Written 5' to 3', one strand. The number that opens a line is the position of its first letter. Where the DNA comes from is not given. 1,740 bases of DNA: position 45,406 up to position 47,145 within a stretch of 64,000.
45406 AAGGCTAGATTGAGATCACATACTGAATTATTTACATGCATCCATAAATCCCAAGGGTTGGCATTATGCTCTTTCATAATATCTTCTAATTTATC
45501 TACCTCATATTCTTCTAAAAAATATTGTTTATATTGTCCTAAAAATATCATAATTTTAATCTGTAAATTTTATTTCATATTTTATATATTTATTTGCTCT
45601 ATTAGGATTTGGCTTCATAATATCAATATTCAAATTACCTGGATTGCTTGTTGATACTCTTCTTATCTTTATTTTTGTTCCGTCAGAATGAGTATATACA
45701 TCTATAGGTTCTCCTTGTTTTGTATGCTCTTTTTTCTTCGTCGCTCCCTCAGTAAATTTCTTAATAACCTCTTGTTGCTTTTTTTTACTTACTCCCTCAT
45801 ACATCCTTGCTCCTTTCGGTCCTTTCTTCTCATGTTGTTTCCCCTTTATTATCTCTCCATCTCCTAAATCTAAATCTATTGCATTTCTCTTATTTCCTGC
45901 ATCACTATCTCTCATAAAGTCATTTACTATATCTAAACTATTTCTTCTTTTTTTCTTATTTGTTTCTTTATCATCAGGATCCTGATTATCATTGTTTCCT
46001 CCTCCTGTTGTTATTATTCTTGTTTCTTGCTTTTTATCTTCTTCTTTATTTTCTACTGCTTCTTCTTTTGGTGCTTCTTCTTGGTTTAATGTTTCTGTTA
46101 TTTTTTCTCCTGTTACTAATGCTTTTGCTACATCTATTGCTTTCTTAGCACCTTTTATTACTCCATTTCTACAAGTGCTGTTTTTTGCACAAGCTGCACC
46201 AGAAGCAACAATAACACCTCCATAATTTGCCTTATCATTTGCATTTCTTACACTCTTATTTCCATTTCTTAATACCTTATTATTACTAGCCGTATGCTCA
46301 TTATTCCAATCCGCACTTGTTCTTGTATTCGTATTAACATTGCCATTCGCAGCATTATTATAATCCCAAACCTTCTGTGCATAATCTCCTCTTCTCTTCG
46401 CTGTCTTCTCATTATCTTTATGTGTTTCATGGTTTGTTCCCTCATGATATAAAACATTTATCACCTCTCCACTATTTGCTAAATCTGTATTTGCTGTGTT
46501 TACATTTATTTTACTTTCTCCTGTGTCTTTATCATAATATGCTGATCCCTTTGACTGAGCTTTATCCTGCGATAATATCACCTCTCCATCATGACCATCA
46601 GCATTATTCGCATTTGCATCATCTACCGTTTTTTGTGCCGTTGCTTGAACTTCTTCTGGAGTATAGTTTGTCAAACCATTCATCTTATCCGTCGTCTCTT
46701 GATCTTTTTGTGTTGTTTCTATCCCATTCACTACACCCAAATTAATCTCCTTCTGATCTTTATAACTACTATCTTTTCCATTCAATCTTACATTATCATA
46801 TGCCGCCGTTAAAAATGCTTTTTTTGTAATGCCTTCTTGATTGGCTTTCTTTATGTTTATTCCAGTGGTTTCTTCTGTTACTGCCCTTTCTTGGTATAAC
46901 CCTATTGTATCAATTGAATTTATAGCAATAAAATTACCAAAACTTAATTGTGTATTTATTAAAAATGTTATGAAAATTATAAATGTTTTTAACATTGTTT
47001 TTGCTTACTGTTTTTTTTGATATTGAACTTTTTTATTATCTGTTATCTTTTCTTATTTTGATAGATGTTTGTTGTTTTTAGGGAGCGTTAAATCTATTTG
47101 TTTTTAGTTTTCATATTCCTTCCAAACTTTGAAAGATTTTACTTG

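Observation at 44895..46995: MafB-like architecture with an unrecognised N-terminal domain: signal-peptide toxin plus DUF596-like immunity gene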

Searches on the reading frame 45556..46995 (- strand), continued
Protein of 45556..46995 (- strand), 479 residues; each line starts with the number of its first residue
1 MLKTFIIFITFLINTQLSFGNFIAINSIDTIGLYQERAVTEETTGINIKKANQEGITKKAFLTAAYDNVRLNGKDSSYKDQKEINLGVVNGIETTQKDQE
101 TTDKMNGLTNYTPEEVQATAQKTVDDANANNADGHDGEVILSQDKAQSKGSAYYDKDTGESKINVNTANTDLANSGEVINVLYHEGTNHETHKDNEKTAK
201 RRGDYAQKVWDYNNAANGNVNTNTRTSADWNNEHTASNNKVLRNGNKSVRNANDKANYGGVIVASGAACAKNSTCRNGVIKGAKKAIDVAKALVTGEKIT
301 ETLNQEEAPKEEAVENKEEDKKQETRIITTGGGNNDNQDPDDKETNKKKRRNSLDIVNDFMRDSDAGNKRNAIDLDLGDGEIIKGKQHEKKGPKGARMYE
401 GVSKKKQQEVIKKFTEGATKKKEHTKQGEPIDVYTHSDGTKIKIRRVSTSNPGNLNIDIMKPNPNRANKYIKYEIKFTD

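Call 73: search_solved_structures(query=A4, max_evalue=10, show_alignments=3)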
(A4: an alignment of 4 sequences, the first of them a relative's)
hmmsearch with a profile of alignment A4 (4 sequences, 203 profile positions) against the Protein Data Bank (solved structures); distinct sequences matched with E-value up to 10: 9.
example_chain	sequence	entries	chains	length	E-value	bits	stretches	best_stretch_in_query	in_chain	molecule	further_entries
4jlo_A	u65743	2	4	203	0.12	15.6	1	58-71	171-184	Adenylate kinase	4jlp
2rgx_A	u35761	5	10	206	0.14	15.4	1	58-72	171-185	Adenylate kinase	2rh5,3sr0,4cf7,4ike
4jky_A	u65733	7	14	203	0.14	15.4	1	58-71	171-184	Adenylate kinase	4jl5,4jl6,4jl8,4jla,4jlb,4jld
9oke_N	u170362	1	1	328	0.15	15.2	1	11-77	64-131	bmCENP-N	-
9okb_N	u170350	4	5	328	0.15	15.2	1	11-77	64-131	bmCENP-N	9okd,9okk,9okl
6wej_A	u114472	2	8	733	1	12.5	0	47-100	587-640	Cyclic nucleotide-gated cation channel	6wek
5h3o_A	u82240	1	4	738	1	12.5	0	47-100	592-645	Cyclic nucleotide-gated cation channel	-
6wel_A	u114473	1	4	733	1.2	12.3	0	47-100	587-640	Cyclic nucleotide-gated cation channel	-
7n15_A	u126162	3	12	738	1.4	12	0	47-100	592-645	Cyclic nucleotide-gated cation channel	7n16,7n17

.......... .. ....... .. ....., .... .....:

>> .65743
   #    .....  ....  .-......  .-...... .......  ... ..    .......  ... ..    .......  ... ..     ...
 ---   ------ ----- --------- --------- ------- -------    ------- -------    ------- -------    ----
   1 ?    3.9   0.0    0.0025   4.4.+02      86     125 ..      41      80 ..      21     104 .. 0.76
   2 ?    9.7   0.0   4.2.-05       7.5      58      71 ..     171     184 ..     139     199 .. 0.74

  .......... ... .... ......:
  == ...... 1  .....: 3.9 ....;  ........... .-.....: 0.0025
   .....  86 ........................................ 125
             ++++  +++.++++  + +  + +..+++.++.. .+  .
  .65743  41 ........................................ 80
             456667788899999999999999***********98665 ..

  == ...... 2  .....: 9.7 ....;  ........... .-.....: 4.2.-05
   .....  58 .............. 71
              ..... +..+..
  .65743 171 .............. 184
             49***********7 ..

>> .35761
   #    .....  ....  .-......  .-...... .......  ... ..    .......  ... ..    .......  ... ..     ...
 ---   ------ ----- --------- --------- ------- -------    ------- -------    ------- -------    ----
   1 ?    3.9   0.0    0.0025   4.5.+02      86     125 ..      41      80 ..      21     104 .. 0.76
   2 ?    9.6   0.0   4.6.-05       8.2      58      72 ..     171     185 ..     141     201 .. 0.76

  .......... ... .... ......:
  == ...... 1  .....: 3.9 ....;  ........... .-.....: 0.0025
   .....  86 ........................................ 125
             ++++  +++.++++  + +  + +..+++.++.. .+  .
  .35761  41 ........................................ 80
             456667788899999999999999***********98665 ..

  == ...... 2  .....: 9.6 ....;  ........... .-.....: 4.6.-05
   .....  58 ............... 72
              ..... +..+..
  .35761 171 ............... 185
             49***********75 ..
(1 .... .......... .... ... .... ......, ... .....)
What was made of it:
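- On DUF596 / Imm-NMB0513: A profile search of PDB sequences does not find 2O5H (call 73).
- Closest known: Imm-NMB0513 / Pfam DUF596 immunity proteins, paired with Ntox7 or Ntox20 toxins. Different: A family profile does not find any PDB chain, including the DUF596 structure 2O5H (call 73).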

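Call 89: search_protein_families(library=pfam, proteins=[P0014, P0018, P0019, P0020, P0021, P0023, P0024, P0026, P0027, P0031], max_evalue=0.001)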
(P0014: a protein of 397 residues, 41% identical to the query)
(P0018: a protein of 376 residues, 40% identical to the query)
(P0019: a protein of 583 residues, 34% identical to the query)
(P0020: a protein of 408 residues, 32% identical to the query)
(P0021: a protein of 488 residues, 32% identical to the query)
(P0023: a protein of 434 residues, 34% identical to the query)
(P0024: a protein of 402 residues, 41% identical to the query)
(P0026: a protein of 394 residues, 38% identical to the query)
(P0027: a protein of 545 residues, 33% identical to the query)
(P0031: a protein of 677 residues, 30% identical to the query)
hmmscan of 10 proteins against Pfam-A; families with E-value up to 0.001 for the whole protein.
P0014 (397 aa): 1 family
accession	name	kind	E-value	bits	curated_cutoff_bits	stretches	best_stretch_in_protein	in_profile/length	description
PF01476.26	LysM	-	0.00012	22.4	20.9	1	171-218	2-42/43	LysM domain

P0018 (376 aa): 0 families

P0019 (583 aa): 0 families

P0020 (408 aa): 0 families

P0021 (488 aa): 0 families

P0023 (434 aa): 1 family
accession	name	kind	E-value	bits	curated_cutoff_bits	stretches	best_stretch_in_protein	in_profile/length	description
PF00545.25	Ribonuclease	-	5.8e-11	43.2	24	1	351-426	29-97/98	ribonuclease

P0024 (402 aa): 0 families

P0026 (394 aa): 0 families

P0027 (545 aa): 0 families

P0031 (677 aa): 1 family
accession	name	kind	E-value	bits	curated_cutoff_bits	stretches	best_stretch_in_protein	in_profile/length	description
PF13332.12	Fil_haemagg_2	-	6.9e-07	30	22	1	4-92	50-142/170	Hemagglutinin repeat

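Call 91: fold_search(model_id=the predicted structure, library=viral)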
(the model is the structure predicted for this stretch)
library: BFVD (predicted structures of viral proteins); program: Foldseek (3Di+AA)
matches with E <= 10: 88; with E <= 0.001: 0
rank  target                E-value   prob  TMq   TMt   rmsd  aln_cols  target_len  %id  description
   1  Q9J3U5                7.5e-03  0.08  0.07  0.06  62.1       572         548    9  EsV-1-56 [Ectocarpus siliculosus virus 1 (isolate New Zealand/Kaikoura/1988)]
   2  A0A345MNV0            8.4e-02  0.06  0.08  0.08  40.0       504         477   11  (no name in the UniProt tables at hand)
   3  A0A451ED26            3.4e-01  0.51  0.12  0.43   5.5        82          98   13  (no name in the UniProt tables at hand)
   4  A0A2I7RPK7            4.1e-01  0.02  0.08  0.05  30.5       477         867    9  (no name in the UniProt tables at hand)
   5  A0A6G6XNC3            4.1e-01  0.02  0.07  0.06  45.4       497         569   12  (no name in the UniProt tables at hand)
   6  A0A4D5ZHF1            5.5e-01  0.02  0.06  0.06  34.8       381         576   11  Uncharacterized protein [Burkholderia phage BcepSaruman]
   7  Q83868                7.0e-01  0.04  0.08  0.09  34.1       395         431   12  Polypeptide [Nilaparvata lugens reovirus]
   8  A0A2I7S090            7.4e-01  0.14  0.10  0.35   5.8        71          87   20  (no name in the UniProt tables at hand)
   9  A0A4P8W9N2            7.9e-01  0.04  0.07  0.10  24.4       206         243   13  (no name in the UniProt tables at hand)
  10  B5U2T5                9.5e-01  0.04  0.08  0.13  27.3       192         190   16  VP12 [Kadipiro virus]
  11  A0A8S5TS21            9.5e-01  0.02  0.09  0.09  38.9       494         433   11  Uncharacterized protein [Siphoviridae sp. ctEw721]
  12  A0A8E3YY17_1          1.2e+00  0.01  0.08  0.04  35.2       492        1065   12  (no name in the UniProt tables at hand)
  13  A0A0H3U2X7            1.4e+00  0.12  0.11  0.27  10.7        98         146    4  Uncharacterized protein [Staphylococcus phage 23MRA]
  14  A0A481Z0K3            1.4e+00  0.02  0.06  0.05  48.5       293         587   13  Tail fiber protein [Mimivirus LCMiAC01]
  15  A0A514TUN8            1.7e+00  0.02  0.07  0.07  25.2       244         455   12  Uncharacterized protein [Aeromonas phage PS1]
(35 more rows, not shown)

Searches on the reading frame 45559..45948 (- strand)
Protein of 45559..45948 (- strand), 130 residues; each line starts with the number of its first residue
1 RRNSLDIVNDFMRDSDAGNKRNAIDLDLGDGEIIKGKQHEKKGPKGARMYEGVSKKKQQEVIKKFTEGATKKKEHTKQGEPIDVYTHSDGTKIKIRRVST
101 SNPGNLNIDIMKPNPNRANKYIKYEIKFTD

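Call 41: find_homologous_proteins(query=A3, max_evalue=0.01)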
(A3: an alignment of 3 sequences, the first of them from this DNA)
Query A3 (3 sequences) (130 aa, profile of the alignment): 2 proteins with E <= 0.01 among 487 candidates.
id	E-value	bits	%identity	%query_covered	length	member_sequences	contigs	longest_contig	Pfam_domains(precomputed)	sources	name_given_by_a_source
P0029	2.5e-32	130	49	58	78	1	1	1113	-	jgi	-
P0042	7.0e-30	122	48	58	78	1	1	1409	-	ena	-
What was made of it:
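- Tried and rejected: The profile search for the toxin domain added only two 78-aa fragments (call 41).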

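Call 42: find_encoding_contigs(protein=P0042, flank=5000)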
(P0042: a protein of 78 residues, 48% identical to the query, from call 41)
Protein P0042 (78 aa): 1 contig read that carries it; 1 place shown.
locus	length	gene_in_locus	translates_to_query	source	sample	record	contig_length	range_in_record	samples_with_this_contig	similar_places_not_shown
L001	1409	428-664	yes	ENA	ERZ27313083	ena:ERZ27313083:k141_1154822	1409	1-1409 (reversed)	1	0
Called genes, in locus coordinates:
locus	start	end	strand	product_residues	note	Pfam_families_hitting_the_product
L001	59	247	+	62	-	-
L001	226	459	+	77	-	-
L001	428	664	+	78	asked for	-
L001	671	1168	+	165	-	-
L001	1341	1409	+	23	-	?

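Call 69: search_protein_families(library=pfam, proteins=[window:45559-45948:-, L001:671-1165:+], max_evalue=10)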
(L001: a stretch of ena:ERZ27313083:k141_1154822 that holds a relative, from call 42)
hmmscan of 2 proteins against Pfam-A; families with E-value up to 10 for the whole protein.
seq(130 aa): 1 family
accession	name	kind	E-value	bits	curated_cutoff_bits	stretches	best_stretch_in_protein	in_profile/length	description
PF15948.10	DUF4756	-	0.096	13.1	25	1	50-97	15-64/158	Domain of unknown function (DUF4756)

L001:671-1165:+ (165 aa): 2 families
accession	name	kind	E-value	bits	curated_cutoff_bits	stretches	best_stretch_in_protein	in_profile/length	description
PF04780.17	DUF629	-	0.0021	17.2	23.1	2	79-140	272-331/465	Protein of unknown function (DUF629)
PF04591.17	DUF596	-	0.025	15.3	25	1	105-156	18-66/69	Protein of unknown function, DUF596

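Call 74: search_solved_structures(query=A3, max_evalue=10, show_alignments=3)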
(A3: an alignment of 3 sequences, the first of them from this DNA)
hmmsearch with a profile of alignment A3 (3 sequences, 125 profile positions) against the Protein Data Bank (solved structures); distinct sequences matched with E-value up to 10: 4.
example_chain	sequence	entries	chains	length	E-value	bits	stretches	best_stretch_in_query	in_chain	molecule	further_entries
2qo6_A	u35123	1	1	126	0.49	14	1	42-94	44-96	Liver-basic fatty acid binding protein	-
5bvt_A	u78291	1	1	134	0.61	13.7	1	55-95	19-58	Epidermal fatty acid-binding protein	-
2qo4_A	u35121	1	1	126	2.2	11.9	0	42-94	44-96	Liver-basic fatty acid binding protein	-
2qo5_A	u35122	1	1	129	4.9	10.8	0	42-94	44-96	Liver-basic fatty acid binding protein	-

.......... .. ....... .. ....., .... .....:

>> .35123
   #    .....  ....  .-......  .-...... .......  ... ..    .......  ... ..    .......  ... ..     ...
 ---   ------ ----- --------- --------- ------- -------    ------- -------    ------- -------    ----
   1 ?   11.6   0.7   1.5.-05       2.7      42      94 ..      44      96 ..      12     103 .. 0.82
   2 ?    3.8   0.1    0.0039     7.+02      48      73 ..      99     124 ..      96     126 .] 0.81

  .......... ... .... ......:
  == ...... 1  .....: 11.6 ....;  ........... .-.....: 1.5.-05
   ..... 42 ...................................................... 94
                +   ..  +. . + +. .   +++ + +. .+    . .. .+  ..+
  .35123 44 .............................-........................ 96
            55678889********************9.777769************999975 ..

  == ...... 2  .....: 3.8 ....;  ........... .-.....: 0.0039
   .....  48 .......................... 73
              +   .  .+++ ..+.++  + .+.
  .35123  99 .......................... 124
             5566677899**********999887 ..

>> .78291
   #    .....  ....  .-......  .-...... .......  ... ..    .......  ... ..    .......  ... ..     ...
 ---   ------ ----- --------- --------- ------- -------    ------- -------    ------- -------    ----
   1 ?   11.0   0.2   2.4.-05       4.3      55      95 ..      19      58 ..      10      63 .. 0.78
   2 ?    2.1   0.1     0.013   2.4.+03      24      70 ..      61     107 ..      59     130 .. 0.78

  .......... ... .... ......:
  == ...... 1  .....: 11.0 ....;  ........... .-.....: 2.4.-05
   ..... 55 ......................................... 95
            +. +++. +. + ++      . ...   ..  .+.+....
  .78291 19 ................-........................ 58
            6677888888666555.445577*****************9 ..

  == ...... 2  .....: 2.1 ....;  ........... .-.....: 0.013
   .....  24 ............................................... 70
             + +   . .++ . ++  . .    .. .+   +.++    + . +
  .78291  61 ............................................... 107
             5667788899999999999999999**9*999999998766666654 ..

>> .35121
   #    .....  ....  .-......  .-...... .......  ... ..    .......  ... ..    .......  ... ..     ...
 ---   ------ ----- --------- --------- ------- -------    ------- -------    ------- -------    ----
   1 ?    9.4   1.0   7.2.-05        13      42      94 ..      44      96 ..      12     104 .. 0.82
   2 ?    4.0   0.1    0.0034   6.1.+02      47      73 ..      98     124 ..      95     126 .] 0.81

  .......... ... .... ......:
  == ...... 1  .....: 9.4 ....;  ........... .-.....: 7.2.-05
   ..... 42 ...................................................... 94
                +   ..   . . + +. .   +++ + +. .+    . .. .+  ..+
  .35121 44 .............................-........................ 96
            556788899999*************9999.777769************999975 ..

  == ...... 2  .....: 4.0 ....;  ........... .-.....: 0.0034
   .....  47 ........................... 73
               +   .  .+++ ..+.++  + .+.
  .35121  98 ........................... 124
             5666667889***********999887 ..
